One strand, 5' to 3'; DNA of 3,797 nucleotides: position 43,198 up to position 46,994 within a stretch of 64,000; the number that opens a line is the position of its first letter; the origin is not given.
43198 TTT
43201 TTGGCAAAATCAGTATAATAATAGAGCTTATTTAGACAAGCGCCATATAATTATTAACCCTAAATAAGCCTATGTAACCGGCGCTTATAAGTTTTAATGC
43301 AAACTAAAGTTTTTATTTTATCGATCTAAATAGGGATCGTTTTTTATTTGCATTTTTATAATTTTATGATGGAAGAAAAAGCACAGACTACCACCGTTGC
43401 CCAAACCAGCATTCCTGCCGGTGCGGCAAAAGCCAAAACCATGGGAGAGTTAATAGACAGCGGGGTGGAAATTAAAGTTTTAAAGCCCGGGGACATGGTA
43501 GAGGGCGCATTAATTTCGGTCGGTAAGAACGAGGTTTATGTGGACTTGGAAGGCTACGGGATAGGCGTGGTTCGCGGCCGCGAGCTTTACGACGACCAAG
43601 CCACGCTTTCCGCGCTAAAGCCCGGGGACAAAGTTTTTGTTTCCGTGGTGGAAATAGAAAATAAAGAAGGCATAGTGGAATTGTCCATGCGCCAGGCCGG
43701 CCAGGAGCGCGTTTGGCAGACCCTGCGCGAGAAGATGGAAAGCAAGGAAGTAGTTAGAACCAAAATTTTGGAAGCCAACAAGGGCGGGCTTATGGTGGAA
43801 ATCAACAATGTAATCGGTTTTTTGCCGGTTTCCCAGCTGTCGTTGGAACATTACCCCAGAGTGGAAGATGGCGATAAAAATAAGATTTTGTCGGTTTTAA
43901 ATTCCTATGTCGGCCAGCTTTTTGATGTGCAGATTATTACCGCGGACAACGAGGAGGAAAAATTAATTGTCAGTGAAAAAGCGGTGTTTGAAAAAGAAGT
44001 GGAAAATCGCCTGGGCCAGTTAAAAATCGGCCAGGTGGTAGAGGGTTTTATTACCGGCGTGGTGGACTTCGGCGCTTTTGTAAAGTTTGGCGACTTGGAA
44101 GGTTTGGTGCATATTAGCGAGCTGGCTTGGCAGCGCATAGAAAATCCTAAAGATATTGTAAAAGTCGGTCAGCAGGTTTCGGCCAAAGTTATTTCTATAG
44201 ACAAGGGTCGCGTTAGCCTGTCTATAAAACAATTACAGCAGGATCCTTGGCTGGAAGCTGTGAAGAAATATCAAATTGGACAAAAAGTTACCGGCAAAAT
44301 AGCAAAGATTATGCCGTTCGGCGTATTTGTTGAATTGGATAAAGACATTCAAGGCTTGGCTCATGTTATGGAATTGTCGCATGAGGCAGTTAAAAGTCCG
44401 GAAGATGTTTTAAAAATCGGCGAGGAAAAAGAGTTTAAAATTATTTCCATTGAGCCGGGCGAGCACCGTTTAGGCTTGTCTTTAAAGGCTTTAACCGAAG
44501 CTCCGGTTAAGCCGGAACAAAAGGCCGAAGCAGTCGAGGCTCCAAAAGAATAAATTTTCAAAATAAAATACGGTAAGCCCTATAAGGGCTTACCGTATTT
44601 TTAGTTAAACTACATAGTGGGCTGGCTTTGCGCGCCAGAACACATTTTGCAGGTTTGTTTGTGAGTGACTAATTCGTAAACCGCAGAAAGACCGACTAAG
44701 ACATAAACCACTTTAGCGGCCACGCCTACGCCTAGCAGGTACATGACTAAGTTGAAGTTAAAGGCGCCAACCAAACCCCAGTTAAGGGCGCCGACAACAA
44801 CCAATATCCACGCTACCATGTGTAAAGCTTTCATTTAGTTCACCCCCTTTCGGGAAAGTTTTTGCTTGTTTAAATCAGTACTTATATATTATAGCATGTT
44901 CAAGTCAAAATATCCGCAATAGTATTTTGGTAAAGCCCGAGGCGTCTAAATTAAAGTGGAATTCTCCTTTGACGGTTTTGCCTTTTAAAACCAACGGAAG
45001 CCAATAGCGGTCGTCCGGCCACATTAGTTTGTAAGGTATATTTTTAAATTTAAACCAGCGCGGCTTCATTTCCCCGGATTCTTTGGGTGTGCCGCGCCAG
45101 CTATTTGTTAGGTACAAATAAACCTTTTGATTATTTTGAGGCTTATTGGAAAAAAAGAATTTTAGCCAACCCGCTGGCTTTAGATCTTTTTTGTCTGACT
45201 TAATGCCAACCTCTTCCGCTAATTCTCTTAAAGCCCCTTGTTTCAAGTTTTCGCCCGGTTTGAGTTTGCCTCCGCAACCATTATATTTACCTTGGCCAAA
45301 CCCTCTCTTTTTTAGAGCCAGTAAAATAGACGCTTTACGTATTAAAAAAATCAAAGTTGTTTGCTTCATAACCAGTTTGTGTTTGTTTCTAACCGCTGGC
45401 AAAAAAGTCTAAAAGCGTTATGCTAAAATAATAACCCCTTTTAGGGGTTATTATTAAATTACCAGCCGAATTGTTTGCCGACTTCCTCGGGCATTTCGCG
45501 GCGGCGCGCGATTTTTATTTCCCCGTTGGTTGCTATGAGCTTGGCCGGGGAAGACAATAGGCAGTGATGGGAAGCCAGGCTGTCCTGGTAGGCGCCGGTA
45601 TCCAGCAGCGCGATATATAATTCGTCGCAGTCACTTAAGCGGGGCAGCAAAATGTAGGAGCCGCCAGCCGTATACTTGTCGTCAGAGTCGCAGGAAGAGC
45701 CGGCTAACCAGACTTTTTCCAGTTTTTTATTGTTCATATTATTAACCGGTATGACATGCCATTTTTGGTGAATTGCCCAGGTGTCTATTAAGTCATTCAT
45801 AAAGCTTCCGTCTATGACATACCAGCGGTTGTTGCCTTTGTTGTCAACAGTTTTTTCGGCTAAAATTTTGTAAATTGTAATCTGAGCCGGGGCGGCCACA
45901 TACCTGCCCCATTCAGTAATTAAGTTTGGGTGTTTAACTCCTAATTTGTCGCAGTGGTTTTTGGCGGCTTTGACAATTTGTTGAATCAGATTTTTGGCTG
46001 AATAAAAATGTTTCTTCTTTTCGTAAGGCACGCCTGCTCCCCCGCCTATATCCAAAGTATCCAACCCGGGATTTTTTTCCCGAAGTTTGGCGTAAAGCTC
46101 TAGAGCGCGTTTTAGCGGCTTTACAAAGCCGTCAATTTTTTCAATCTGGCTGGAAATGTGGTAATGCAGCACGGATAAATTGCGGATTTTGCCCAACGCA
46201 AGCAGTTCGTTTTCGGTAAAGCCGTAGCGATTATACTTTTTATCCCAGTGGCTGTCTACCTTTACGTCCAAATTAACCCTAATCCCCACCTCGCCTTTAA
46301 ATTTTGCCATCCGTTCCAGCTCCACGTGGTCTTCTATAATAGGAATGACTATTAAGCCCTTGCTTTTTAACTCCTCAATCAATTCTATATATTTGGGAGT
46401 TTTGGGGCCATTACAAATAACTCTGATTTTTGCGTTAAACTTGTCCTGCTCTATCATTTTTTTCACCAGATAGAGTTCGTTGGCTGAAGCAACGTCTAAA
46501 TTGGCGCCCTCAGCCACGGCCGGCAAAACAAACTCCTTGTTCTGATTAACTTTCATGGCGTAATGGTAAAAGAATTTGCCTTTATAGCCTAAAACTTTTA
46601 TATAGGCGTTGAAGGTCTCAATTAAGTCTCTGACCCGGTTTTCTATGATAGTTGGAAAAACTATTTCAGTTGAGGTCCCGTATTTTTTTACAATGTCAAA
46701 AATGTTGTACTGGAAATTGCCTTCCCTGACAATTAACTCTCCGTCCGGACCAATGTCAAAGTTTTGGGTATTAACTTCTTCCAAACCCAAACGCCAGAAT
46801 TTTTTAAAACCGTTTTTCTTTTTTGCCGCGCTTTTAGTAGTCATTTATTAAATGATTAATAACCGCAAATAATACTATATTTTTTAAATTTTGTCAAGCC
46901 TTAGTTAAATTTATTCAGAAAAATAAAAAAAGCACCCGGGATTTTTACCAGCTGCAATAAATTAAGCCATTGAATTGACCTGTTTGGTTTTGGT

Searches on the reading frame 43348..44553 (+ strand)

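Call 22: search_protein_families(library=pfam, proteins=[window:43348-44553:+], max_evalue=0.001)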
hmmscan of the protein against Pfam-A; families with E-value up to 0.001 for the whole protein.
window:43348-44553:+ (401 aa): 5 families
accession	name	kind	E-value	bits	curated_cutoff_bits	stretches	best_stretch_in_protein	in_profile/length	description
PF00575.29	S1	-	1.4e-45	153.9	22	3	225-294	2-74/74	S1 RNA binding domain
PF23459.1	S1_RRP5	-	3.7e-17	63.1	27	1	309-379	2-72/72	RRP5 S1 domain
PF13509.12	S1_2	-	0.00029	21.3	21.8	0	227-260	1-35/61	S1 domain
PF21710.3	Spt6_S1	-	0.00033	21.3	27.5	0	251-293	41-84/91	Spt6, S1/OB domain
PF11604.15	CusF_Ec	-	0.00054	20.2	27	0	82-111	40-69/72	Copper binding periplasmic protein CusF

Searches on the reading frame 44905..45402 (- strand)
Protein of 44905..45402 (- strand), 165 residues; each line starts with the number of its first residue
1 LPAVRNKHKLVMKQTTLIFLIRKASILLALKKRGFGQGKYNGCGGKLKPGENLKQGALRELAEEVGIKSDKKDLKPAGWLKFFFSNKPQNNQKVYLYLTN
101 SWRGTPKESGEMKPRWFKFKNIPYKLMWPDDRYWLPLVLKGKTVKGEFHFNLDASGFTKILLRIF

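Call 22: search_protein_families(library=pfam, proteins=[window:44905-45402:-], max_evalue=0.001)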
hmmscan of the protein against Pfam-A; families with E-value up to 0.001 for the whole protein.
window:44905-45402:- (165 aa): 1 family
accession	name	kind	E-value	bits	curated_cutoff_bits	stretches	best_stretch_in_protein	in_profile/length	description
PF00293.34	NUDIX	-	8.6e-15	55.4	21.1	1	16-137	6-133/134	NUDIX domain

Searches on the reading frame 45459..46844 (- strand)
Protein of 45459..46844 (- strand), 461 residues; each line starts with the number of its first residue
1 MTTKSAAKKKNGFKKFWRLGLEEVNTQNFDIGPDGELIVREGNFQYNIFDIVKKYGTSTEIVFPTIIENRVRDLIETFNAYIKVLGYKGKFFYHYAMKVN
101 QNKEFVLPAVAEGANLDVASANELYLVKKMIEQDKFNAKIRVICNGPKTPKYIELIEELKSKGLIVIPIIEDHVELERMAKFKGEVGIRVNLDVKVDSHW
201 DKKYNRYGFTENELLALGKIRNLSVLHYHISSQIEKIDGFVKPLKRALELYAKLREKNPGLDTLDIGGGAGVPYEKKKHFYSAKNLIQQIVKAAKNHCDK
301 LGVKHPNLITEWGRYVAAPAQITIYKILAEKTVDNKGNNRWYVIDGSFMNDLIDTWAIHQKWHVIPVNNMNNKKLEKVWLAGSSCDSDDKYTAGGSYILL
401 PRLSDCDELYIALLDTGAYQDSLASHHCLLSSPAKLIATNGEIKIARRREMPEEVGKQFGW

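Call 22: search_protein_families(library=pfam, proteins=[window:45459-46844:-], max_evalue=0.001)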
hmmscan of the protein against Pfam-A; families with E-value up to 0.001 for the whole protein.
window:45459-46844:- (461 aa): 2 families
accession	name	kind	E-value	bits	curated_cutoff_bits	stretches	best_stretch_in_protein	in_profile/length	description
PF02784.22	Orn_Arg_deC_N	-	9.8e-31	107.4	23.4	1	73-318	3-247/247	Pyridoxal-dependent decarboxylase, pyridoxal binding domain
PF00278.28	Orn_DAP_Arg_deC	-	4.9e-07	30.4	23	1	315-405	2-85/95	Pyridoxal-dependent decarboxylase, C-terminal sheet domain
